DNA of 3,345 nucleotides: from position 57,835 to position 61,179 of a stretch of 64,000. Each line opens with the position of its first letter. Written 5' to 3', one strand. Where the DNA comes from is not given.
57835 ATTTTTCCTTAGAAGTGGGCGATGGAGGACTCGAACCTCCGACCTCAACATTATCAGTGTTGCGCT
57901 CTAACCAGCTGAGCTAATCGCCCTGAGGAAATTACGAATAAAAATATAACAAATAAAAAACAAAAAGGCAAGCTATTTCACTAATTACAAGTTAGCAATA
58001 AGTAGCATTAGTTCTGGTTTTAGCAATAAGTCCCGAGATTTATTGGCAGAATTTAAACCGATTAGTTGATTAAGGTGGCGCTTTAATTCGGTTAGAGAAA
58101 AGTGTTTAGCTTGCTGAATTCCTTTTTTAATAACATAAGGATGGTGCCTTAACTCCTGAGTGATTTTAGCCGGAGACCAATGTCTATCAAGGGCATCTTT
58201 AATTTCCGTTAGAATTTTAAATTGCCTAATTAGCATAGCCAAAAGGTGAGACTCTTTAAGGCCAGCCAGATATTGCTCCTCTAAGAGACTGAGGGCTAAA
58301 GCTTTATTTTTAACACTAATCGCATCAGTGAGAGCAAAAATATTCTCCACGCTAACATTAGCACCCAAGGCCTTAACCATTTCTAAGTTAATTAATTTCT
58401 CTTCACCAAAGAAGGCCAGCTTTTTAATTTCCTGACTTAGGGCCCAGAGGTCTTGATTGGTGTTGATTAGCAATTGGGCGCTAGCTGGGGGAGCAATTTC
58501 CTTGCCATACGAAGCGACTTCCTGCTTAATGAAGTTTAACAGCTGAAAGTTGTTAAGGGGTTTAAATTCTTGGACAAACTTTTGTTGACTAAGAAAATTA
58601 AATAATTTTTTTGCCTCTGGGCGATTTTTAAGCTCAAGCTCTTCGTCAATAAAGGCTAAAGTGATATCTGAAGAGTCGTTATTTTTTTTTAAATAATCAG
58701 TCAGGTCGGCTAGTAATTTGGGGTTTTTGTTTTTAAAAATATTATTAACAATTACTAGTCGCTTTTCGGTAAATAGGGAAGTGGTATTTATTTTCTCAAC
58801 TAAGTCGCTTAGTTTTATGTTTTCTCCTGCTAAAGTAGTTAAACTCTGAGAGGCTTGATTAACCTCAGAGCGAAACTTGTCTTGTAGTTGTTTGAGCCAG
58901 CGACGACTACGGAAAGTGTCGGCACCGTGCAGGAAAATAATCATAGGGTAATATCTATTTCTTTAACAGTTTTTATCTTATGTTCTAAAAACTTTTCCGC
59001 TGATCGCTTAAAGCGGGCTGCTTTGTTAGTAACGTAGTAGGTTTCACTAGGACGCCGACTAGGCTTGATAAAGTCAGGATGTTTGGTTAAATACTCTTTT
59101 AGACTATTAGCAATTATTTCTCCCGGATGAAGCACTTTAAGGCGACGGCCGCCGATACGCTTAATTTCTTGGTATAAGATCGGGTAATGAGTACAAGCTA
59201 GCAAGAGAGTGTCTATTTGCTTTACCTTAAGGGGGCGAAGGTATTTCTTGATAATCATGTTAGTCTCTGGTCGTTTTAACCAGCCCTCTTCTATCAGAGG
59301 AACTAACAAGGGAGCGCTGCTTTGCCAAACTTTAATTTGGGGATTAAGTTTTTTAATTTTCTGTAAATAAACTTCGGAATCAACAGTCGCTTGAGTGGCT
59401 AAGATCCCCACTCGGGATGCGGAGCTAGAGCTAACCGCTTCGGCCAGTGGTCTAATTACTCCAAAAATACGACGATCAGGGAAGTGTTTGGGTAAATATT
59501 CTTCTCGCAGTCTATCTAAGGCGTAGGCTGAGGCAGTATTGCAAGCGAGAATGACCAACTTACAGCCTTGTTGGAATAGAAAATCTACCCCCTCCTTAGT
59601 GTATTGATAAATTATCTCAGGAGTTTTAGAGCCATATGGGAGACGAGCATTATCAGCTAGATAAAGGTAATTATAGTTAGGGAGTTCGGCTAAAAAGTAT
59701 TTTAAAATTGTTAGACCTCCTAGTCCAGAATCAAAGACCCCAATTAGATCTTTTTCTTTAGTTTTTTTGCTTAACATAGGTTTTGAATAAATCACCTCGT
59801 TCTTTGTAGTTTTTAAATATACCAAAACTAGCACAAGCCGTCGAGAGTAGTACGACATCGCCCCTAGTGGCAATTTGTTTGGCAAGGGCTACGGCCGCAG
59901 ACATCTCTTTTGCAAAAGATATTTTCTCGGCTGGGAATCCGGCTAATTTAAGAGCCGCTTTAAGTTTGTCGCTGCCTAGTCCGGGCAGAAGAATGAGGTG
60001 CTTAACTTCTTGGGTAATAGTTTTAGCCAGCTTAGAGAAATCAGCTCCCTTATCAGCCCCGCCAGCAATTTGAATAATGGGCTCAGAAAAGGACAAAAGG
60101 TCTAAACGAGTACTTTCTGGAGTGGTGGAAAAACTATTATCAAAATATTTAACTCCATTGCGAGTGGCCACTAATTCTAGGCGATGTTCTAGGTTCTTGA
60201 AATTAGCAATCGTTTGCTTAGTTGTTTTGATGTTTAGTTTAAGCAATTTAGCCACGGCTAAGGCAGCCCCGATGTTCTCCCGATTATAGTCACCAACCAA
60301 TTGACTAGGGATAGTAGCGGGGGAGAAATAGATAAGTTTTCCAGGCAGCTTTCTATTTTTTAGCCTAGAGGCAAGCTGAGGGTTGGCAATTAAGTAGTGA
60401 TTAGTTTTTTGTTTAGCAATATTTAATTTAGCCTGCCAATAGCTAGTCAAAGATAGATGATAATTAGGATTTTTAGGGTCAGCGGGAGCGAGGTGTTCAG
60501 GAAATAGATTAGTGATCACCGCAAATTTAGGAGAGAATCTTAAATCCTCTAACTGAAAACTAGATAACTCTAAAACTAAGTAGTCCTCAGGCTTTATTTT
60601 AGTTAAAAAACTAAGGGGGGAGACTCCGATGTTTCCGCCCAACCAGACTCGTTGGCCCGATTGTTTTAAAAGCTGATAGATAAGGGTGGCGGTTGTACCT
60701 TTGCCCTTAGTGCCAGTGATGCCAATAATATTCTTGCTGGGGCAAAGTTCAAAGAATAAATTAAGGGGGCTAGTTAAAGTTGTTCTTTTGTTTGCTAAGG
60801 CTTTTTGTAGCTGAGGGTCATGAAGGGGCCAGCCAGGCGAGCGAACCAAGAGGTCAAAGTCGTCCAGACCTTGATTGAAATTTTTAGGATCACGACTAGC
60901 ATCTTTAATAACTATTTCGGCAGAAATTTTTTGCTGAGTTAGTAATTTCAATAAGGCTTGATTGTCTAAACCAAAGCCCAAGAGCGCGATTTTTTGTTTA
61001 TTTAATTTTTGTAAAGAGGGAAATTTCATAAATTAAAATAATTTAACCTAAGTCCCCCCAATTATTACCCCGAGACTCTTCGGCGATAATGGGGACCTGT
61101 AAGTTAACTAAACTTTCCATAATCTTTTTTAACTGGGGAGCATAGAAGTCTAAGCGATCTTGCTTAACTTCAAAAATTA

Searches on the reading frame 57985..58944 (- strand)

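Call 60: search_protein_families(library=pfam, proteins=[window:57985-58944:-], max_evalue=0.001)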
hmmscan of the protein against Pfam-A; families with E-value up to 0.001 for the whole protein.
window:57985-58944:- (319 aa): 2 families
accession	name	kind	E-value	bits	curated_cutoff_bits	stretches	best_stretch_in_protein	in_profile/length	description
PF21694.2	DNA_pol3_delta_C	-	7.5e-22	78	27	1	200-306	2-108/121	DNA polymerase III delta subunit, C-terminal domain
PF06144.19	DNA_pol3_delta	-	9.8e-06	26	21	1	34-124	31-120/124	DNA polymerase III, delta subunit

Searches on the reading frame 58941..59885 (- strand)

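Call 60: search_protein_families(library=pfam, proteins=[window:58941-59885:-], max_evalue=0.001)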
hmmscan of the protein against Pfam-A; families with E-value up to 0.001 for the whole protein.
window:58941-59885:- (314 aa): 1 family
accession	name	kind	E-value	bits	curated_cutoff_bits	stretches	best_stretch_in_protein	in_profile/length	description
PF01177.27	Asp_Glu_race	-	5e-14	53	31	1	68-259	25-208/211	Asp/Glu/Hydantoin racemase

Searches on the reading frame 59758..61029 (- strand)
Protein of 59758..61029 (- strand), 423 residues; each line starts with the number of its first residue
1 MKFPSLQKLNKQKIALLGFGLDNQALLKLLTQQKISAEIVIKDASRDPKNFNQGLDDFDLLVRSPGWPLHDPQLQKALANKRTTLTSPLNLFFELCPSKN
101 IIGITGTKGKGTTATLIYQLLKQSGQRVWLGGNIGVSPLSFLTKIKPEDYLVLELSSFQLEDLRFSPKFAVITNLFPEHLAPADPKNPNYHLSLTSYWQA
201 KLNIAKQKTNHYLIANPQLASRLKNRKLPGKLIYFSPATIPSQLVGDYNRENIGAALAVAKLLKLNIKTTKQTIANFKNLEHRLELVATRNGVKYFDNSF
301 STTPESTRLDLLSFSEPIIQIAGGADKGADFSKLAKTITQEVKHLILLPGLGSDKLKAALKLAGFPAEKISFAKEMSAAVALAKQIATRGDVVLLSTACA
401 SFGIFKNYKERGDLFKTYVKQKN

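Call 60: search_protein_families(library=pfam, proteins=[window:59758-61029:-], max_evalue=0.001)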
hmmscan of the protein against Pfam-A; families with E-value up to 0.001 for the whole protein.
window:59758-61029:- (423 aa): 2 families
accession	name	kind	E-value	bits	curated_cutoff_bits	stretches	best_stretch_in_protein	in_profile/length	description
PF08245.18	Mur_ligase_M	-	1.2e-17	65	24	1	104-224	1-136/200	Mur ligase middle domain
PF02875.26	Mur_ligase_C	-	7.3e-11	43.4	28.4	1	282-399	1-127/127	Mur ligase, glutamate ligase domain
